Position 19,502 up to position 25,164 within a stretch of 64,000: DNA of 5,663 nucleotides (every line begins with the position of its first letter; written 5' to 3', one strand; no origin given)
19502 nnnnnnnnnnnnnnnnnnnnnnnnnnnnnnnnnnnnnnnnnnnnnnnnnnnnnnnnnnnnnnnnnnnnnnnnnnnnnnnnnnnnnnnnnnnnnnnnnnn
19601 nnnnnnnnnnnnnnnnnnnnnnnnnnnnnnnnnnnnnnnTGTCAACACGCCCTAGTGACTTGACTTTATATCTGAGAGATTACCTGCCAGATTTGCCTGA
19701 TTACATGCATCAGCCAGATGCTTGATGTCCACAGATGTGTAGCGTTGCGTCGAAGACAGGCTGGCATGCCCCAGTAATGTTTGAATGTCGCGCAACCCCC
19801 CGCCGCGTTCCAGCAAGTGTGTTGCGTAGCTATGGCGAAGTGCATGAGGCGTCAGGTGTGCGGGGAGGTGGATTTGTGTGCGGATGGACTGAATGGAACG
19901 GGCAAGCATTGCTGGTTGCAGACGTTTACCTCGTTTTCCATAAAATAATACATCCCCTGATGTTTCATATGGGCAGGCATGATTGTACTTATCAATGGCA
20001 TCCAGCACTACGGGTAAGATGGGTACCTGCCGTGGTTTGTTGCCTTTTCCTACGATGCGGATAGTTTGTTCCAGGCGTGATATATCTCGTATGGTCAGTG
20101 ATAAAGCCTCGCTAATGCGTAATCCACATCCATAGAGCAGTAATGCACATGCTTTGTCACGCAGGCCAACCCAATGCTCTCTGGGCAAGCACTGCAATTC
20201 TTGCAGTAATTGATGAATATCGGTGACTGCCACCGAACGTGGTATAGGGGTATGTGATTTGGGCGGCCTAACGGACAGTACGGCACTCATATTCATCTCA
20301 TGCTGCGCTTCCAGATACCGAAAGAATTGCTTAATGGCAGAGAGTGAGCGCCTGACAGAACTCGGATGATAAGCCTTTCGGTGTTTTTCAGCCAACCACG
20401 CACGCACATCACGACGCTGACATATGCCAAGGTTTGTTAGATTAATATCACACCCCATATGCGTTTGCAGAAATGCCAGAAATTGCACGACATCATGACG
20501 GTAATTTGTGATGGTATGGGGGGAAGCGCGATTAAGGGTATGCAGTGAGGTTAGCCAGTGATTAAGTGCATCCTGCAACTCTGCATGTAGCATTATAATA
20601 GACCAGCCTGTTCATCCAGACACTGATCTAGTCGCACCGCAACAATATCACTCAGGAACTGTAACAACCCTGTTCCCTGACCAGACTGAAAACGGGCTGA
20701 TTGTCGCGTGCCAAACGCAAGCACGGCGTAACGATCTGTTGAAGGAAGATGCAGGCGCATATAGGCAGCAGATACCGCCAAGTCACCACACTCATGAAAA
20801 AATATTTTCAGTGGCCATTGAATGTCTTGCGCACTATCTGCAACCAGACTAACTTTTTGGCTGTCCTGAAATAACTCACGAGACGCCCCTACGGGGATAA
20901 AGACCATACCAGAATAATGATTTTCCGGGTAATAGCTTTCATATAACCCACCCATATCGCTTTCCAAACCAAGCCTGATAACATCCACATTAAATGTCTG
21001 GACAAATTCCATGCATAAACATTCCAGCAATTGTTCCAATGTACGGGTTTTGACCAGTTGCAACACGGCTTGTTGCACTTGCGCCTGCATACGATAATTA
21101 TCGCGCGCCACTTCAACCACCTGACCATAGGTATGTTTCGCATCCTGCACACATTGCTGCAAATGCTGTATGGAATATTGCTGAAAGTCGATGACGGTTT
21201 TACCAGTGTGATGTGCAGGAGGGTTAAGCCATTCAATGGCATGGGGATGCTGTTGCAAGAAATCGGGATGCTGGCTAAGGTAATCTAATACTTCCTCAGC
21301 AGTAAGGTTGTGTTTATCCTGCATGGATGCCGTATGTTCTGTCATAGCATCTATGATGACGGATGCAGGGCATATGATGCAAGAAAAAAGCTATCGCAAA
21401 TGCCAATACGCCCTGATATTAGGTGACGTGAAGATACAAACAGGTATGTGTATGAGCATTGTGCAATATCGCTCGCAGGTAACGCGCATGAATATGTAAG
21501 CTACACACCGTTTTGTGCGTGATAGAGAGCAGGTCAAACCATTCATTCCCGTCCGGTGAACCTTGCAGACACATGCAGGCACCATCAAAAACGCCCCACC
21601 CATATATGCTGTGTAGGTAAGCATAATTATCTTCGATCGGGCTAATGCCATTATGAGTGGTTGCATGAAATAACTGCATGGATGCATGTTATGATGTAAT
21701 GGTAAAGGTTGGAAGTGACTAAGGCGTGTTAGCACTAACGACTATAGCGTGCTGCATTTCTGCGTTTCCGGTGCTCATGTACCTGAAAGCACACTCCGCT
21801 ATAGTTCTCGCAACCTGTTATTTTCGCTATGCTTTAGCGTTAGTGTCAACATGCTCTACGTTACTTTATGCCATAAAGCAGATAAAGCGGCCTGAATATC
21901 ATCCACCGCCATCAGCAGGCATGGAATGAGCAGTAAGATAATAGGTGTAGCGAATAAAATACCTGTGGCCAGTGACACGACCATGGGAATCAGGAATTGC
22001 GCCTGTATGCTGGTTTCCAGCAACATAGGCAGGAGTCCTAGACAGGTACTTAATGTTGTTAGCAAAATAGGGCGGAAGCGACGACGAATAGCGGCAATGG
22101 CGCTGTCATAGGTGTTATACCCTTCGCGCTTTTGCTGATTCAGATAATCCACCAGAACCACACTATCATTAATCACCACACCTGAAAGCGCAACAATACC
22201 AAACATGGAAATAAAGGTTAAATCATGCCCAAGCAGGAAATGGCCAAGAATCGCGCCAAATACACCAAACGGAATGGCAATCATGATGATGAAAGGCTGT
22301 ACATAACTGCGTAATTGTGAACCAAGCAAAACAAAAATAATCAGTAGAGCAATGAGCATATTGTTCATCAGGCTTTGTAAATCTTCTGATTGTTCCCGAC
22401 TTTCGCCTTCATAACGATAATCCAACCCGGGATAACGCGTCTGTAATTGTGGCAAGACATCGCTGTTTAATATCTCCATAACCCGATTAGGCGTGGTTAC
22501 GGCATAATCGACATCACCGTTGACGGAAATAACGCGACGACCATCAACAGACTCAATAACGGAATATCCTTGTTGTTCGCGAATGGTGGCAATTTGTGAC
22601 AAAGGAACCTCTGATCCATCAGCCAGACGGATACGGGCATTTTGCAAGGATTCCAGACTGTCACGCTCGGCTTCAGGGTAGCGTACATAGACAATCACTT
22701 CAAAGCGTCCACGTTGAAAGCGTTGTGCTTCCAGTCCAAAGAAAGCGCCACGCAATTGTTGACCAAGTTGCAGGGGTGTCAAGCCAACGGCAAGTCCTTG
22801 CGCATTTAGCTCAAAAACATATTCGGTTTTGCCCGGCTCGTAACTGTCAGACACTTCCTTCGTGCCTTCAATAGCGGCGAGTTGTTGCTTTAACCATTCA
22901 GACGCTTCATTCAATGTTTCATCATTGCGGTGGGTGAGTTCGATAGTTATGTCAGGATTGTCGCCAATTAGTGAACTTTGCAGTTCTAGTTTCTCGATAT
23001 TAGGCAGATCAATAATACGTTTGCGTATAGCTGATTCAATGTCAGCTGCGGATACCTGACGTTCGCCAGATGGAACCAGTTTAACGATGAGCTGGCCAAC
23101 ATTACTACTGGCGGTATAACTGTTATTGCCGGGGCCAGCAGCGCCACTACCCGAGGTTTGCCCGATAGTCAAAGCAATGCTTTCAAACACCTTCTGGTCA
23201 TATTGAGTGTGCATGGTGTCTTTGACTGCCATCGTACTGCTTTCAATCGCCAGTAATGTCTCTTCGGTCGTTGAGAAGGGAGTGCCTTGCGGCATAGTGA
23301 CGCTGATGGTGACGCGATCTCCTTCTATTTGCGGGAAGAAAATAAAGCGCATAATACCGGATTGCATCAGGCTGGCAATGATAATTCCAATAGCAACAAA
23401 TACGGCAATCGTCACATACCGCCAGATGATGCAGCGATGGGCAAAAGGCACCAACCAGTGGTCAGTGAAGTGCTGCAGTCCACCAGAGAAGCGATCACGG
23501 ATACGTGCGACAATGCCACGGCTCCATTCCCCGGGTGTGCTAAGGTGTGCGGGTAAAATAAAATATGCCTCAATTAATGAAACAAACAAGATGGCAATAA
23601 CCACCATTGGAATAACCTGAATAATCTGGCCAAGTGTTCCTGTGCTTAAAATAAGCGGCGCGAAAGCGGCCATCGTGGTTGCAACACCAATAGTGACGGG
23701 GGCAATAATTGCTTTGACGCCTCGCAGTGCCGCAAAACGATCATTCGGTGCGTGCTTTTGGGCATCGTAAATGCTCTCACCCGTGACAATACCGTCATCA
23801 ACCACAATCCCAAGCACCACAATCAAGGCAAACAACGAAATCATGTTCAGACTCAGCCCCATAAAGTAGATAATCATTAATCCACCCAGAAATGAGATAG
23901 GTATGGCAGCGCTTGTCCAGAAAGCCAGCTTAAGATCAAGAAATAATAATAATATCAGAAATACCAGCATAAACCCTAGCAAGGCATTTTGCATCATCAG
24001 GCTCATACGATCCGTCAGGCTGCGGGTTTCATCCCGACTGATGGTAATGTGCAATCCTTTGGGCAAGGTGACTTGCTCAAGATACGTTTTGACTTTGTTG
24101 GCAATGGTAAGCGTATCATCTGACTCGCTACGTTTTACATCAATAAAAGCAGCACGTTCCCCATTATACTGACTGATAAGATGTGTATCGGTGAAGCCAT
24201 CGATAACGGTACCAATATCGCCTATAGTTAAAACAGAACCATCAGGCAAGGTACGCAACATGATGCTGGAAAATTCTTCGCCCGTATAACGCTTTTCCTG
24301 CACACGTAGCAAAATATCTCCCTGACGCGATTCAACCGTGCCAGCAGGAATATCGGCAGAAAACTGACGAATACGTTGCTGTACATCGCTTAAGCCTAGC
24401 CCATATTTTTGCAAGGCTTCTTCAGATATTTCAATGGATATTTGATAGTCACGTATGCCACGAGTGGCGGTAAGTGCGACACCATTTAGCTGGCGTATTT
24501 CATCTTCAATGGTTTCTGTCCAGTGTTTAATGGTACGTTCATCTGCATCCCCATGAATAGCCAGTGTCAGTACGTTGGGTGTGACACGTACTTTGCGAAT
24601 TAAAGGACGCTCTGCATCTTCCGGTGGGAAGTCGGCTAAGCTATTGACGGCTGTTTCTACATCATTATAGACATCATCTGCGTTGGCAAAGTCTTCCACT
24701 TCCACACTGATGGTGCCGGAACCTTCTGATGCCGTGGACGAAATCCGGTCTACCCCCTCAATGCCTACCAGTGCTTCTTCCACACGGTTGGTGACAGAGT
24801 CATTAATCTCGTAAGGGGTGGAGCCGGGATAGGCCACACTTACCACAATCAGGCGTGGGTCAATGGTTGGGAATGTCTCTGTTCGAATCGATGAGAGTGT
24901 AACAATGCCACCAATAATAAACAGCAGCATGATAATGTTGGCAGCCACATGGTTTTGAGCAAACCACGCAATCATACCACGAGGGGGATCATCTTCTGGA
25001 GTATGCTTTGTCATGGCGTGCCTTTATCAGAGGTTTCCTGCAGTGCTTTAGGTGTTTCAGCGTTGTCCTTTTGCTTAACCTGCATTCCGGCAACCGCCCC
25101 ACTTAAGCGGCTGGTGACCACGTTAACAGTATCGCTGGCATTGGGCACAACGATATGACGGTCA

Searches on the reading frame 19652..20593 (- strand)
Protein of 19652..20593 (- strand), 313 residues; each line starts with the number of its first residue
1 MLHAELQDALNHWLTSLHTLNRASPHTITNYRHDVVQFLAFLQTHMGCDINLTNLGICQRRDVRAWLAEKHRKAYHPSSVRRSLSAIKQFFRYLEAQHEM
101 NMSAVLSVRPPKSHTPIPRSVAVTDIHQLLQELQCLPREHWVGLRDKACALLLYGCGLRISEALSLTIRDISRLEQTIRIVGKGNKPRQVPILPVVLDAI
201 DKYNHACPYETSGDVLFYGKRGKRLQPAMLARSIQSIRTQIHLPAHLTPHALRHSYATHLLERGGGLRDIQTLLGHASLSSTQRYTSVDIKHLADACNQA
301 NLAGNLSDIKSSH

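Call 55: search_protein_families(library=ncbifam, proteins=[window:19652-20593:-], max_evalue=1e-10)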
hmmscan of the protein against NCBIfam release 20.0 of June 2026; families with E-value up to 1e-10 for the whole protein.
window:19652-20593:- (313 aa): 10 families
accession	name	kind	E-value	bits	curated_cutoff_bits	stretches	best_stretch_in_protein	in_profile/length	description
TIGR02224.1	recomb_XerC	equivalog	8.8e-85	284.6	335.15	1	12-300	2-289/295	tyrosine recombinase XerC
NF001399.0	PRK00283.1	subfamily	3.5e-66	223.5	279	1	6-299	5-294/300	tyrosine recombinase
TIGR02225.1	recomb_XerD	equivalog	1.2e-65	221.8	329.6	1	12-299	2-285/290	site-specific tyrosine recombinase XerD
NF040815.2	recomb_XerA_Arch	equivalog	1.2e-56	192.2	220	1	13-295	3-261/263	site-specific tyrosine recombinase/integron integrase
NF002331.0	PRK01287.1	subfamily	1.1e-38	133.1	371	1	5-299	25-323/365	site-specific tyrosine recombinase XerC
TIGR02249.1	integrase_gron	subfamily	1.3e-30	106.8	265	2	225-290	237-302/315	integron integrase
NF003462.0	PRK05084.1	equivalog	3e-28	98.6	267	1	145-300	196-356/360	tyrosine recombinase XerS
NF011946.0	PRK15417.1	equivalog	1.5e-15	57.2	435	0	236-289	263-316/337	integron integrase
NF007371.0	PRK09871.1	subfamily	9.2e-15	54.7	222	1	142-302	24-188/198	tyrosine-type DNA invertase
NF040693.1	recomb_GmtY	equivalog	3.3e-11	43.1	340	0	245-294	389-438/441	gamma-mobile-trio recombinase GmtY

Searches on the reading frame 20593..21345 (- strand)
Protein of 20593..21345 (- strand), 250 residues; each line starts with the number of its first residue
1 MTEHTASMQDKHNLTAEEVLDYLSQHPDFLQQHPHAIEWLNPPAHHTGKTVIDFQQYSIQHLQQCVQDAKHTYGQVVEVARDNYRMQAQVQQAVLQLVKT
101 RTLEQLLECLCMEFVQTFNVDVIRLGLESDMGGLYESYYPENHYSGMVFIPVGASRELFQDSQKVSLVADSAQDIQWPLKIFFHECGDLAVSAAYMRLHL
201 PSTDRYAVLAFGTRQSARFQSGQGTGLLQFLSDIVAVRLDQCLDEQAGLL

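Call 55: search_protein_families(library=ncbifam, proteins=[window:20593-21345:-], max_evalue=1e-10)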
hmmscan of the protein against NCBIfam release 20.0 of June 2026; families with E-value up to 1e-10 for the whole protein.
window:20593-21345:- (250 aa): 1 family
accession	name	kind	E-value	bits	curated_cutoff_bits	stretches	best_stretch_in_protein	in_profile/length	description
NF008203.0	PRK10963.1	equivalog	1.4e-13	50.8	254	0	1-121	1-118/234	hypothetical protein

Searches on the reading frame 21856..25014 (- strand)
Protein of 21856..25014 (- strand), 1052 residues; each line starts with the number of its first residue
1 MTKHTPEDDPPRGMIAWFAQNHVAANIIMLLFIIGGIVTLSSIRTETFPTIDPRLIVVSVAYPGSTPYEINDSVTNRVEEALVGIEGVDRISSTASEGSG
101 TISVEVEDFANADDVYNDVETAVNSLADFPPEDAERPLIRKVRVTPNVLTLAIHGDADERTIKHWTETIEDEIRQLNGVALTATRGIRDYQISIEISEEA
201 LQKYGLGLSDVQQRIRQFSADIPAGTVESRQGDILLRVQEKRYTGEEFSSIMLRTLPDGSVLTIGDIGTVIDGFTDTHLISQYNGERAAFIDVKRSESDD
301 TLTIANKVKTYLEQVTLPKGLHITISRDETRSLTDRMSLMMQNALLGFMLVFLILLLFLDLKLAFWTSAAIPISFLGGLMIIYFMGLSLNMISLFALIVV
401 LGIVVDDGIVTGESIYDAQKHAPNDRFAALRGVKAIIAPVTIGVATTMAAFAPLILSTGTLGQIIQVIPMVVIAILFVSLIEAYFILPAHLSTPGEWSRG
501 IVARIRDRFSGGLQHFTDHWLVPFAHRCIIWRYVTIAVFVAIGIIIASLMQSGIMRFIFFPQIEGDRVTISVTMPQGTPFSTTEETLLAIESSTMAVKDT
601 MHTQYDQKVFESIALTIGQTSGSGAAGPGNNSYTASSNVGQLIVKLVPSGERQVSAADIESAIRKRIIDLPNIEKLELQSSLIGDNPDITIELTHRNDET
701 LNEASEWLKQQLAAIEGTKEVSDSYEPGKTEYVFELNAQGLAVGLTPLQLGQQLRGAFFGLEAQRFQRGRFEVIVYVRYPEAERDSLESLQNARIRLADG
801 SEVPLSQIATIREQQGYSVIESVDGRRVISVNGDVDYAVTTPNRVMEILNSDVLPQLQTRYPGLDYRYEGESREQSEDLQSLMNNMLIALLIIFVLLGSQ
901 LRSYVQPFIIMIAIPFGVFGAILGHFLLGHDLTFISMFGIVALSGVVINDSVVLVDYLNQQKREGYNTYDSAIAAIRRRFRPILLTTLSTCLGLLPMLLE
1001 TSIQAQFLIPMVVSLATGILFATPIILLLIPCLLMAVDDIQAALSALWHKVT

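Call 55: search_protein_families(library=ncbifam, proteins=[window:21856-25014:-], max_evalue=1e-10)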
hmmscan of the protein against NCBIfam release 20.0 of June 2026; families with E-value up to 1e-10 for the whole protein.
window:21856-25014:- (1052 aa): 12 families
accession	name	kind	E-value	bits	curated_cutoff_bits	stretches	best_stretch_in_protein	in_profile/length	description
NF033617.1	RND_permease_2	subfamily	1.2e-124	417.4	1250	1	17-1037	3-1007/1009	multidrug efflux RND transporter permease subunit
NF000282.2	RND_permease_1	subfamily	2.8e-106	356.6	1250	1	18-1037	4-1027/1029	multidrug efflux RND transporter permease subunit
TIGR00915.1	2A0602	subfamily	1.2e-100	338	940.35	1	14-1040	1-1031/1050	efflux RND transporter permease subunit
NF007798.0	PRK10503.1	equivalog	1e-76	258.4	1584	1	17-1040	15-1025/1040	MdtB/MuxB family multidrug efflux RND transporter permease subunit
NF007133.0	PRK09579.1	equivalog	3.4e-70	236.8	1763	2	18-505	7-502/1017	multidrug efflux RND transporter permease subunit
NF007842.1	PRK10555.1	equivalog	3.7e-70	237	1854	1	14-1036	1-1025/1036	multidrug efflux RND transporter permease AcrD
TIGR00914.1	2A0601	subfamily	3.3e-65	220.5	701.45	2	685-1036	680-1034/1051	CusA/CzcA family heavy metal efflux RND transporter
NF007905.0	PRK10614.1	equivalog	3.9e-65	220.1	1774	1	15-1043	4-1014/1025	multidrug efflux RND transporter permease subunit MdtC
NF007131.0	PRK09577.1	equivalog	3.4e-64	217.1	1768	2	14-594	1-595/1045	multidrug efflux RND transporter permease subunit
NF000037.1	RND_perm_OqxB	exception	5.3e-59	200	2200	2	18-514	7-521/1050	multidrug efflux RND transporter permease subunit OqxB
NF011706.2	PRK15127.1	equivalog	4.9e-52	177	2150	2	17-493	4-495/1049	multidrug efflux RND transporter permease subunit AcrB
TIGR00921.1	2A067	subfamily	1.1e-12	46.8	351.9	0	291-499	141-351/733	hydrophobe/amphiphile efflux-3 (HAE3) family transporter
